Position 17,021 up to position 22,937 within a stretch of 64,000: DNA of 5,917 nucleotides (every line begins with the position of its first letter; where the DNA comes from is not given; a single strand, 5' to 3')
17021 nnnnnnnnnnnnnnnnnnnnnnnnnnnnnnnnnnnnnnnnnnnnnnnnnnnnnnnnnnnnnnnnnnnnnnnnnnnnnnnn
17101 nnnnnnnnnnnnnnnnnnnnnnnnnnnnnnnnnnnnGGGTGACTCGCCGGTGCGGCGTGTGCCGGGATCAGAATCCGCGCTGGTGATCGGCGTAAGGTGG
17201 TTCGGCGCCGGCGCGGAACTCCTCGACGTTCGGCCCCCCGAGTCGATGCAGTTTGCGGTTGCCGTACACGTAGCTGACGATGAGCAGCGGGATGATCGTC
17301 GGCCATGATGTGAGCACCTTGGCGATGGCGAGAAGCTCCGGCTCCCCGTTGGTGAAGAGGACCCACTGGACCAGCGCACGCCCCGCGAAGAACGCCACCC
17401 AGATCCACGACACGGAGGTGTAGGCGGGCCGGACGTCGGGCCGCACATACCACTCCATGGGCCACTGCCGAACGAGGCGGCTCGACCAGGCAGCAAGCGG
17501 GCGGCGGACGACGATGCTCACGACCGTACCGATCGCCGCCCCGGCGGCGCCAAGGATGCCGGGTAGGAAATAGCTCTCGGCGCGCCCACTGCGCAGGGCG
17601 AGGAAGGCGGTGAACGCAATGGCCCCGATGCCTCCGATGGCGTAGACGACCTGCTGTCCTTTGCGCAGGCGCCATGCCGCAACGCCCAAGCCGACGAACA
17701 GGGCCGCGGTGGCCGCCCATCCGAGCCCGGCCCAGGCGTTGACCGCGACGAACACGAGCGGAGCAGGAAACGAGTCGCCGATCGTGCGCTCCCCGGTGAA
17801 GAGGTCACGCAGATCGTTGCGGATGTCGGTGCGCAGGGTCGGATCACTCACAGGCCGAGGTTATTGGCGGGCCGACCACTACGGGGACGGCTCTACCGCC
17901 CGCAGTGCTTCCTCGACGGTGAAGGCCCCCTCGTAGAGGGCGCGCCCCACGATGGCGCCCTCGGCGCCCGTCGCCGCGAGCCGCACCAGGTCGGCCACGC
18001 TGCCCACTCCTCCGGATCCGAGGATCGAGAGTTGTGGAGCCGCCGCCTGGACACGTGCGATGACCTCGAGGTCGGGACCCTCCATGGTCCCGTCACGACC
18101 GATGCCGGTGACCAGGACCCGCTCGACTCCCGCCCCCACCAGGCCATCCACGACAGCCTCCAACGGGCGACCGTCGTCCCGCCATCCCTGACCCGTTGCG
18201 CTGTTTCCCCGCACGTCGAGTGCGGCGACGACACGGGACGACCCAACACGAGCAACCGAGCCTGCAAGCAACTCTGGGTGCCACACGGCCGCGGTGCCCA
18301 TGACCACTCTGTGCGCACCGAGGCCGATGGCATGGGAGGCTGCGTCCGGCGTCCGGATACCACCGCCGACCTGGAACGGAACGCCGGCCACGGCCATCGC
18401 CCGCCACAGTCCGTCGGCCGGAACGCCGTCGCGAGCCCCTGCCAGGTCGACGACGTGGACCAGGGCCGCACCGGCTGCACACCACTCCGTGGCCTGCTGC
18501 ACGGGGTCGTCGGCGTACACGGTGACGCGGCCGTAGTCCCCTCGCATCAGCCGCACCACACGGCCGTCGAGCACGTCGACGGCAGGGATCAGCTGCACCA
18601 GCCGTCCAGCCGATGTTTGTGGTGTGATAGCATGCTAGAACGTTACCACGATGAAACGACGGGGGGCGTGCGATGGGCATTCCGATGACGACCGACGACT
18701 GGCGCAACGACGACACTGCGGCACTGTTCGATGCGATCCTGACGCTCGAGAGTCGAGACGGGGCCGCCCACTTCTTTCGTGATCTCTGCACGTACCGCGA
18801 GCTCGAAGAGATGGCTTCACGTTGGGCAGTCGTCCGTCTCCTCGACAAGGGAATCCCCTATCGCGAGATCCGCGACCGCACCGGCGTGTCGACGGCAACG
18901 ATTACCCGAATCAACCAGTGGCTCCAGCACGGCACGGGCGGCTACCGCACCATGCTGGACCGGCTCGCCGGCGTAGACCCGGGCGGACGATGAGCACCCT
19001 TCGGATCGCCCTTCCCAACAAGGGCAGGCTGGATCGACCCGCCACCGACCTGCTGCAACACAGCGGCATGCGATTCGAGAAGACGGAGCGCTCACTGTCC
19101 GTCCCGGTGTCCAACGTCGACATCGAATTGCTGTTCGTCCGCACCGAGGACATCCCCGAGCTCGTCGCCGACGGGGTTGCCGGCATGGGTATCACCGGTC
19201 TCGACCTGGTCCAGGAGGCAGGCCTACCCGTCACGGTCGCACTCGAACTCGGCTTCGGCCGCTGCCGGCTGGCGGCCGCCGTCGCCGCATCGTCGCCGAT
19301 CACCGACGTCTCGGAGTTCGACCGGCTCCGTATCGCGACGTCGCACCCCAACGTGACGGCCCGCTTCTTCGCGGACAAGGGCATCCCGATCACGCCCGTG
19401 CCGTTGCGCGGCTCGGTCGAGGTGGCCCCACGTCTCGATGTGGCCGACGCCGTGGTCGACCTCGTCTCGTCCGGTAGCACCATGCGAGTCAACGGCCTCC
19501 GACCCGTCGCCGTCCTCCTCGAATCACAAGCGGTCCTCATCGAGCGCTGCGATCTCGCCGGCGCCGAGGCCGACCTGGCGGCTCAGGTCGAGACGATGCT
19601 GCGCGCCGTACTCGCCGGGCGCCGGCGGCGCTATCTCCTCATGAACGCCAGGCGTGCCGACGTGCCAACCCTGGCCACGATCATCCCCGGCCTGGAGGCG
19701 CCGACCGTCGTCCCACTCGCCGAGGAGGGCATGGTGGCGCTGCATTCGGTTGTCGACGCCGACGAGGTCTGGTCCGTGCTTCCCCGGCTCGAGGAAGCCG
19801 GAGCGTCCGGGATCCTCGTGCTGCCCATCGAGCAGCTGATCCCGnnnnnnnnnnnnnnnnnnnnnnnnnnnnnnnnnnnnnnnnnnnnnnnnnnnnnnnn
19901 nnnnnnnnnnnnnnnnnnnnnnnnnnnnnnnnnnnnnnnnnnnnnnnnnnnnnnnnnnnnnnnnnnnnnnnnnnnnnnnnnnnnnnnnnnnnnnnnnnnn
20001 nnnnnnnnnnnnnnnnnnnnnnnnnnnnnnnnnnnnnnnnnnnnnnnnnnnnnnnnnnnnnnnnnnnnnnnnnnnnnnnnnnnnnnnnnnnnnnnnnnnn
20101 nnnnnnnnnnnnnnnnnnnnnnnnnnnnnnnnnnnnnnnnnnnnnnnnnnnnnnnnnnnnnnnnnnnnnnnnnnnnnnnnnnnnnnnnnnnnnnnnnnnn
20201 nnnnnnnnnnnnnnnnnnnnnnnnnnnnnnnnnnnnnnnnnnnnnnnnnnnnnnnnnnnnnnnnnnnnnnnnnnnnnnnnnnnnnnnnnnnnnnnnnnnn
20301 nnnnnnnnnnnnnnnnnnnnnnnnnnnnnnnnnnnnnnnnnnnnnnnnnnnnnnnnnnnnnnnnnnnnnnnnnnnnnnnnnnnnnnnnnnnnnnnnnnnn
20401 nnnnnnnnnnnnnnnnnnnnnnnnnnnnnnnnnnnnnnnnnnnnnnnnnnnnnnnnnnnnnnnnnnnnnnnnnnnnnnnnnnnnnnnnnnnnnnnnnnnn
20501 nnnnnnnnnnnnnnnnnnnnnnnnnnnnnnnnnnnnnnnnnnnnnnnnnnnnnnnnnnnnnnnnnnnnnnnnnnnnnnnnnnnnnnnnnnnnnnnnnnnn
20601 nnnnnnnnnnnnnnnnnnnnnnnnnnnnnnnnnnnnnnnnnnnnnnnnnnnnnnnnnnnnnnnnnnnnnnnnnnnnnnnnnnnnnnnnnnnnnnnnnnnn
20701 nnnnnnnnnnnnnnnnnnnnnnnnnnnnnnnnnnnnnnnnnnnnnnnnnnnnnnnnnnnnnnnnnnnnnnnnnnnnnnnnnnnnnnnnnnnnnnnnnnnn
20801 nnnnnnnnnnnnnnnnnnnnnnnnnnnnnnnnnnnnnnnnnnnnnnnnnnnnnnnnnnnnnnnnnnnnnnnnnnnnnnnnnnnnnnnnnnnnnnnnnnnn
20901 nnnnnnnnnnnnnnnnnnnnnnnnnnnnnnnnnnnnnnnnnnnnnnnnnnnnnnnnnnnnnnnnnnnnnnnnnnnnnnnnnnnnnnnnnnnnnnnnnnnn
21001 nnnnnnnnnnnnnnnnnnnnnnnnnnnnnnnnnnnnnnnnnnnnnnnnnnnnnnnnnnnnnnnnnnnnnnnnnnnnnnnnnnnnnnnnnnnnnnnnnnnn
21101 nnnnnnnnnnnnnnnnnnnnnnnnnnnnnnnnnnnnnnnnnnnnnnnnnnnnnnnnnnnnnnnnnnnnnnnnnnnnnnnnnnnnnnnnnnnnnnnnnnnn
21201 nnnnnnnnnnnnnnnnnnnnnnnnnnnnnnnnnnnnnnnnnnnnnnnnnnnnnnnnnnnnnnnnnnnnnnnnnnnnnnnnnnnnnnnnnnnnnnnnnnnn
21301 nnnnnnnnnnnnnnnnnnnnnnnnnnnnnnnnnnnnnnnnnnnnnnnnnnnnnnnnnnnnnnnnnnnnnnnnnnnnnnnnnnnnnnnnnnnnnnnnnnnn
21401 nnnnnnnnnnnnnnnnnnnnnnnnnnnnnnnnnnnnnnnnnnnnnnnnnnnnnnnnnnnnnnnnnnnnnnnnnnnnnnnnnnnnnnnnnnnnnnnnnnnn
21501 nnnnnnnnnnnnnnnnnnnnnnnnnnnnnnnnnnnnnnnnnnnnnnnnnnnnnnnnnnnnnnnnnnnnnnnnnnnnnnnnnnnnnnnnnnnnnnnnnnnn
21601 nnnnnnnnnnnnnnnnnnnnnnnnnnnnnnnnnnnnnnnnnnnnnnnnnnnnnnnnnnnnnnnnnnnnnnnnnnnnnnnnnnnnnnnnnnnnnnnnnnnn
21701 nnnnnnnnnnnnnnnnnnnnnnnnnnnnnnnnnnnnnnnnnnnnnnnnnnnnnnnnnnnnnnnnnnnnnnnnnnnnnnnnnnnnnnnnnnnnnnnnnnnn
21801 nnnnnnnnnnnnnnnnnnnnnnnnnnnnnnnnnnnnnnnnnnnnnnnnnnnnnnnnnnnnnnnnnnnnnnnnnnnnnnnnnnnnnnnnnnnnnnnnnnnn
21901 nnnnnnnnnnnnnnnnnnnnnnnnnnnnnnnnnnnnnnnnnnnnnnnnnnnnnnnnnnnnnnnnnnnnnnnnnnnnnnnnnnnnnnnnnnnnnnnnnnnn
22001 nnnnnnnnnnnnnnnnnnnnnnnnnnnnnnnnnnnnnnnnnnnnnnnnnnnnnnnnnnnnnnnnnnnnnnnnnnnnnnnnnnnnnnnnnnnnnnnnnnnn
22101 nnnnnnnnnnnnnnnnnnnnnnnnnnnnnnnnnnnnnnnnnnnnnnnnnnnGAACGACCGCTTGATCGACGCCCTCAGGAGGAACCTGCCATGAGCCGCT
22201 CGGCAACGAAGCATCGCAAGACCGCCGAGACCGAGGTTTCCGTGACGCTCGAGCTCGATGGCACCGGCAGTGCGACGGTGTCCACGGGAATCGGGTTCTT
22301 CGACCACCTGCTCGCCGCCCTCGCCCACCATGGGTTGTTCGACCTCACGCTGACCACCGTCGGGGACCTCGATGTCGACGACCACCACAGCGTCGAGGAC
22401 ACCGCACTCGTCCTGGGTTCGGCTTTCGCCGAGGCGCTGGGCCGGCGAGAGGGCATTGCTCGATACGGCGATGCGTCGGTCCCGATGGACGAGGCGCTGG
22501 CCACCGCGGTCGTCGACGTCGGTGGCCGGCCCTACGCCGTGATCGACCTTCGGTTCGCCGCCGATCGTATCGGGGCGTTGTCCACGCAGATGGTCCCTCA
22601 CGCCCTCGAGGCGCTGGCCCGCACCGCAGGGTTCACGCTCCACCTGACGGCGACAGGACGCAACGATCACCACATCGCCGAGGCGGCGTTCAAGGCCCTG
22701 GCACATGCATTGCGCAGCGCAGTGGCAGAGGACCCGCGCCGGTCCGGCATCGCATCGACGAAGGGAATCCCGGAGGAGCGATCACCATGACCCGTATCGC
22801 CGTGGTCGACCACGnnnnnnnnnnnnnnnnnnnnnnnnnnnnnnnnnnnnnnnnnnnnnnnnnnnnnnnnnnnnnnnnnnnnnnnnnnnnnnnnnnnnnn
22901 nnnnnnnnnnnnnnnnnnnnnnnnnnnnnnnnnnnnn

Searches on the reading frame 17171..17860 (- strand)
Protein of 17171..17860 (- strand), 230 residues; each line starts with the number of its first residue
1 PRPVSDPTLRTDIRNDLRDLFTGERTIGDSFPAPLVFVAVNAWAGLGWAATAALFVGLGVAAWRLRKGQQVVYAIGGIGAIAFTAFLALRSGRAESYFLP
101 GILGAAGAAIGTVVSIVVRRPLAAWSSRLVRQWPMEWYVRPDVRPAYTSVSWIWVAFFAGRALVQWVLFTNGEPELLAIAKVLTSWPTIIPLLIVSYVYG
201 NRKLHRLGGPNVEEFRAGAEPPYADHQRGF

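Call 27: search_protein_families(library=pfam, proteins=[window:17171-17860:-], max_evalue=0.00001)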
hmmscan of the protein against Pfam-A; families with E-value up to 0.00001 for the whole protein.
window:17171-17860:- (230 aa): 1 family
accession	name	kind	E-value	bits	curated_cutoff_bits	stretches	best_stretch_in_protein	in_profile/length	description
PF11361.13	DUF3159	-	4.1e-35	121.7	34.2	1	23-204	3-185/188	Protein of unknown function (DUF3159)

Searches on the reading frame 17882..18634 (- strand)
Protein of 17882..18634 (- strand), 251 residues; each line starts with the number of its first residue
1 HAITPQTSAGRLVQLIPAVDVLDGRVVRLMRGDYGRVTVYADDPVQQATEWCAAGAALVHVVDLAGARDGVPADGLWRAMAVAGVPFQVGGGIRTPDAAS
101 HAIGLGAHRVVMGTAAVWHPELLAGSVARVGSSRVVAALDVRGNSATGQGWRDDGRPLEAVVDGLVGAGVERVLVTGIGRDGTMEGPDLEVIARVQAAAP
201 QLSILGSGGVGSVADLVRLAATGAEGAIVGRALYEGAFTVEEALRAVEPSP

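Call 27: search_protein_families(library=pfam, proteins=[window:17882-18634:-], max_evalue=0.00001)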
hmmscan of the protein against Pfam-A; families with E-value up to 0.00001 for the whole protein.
window:17882-18634:- (251 aa): 2 families
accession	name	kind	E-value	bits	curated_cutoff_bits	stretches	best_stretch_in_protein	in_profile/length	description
PF00977.27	His_biosynth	-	1.1e-59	202.1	23.6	1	15-239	2-228/228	Histidine biosynthesis protein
PF01207.24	Dus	-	3.8e-06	26.7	20.4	0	136-236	118-220/311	Dihydrouridine synthase (Dus)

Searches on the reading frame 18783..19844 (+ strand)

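Call 27: search_protein_families(library=pfam, proteins=[window:18783-19844:+], max_evalue=0.00001)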
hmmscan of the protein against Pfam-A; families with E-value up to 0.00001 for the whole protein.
window:18783-19844:+ (354 aa): 2 families
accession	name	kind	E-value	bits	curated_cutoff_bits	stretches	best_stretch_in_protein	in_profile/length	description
PF01634.23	HisG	-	2.6e-44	151.4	25.5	1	120-262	1-145/158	ATP phosphoribosyltransferase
PF08029.16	HisG_C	-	5.7e-24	84.5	23.5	1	280-350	2-72/73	HisG, C-terminal domain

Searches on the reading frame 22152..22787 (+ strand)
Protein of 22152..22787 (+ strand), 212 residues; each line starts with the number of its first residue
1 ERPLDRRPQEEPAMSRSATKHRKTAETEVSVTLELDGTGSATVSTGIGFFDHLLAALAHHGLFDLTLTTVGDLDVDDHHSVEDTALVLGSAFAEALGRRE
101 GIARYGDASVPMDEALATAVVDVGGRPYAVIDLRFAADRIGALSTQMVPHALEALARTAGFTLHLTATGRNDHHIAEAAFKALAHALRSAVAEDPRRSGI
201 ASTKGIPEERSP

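Call 27: search_protein_families(library=pfam, proteins=[window:22152-22787:+], max_evalue=0.00001)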
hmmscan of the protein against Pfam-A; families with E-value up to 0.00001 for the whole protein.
window:22152-22787:+ (212 aa): 1 family
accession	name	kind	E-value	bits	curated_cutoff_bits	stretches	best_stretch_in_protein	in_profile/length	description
PF00475.24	IGPD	-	1.4e-58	197.5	27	1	45-187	1-144/144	Imidazoleglycerol-phosphate dehydratase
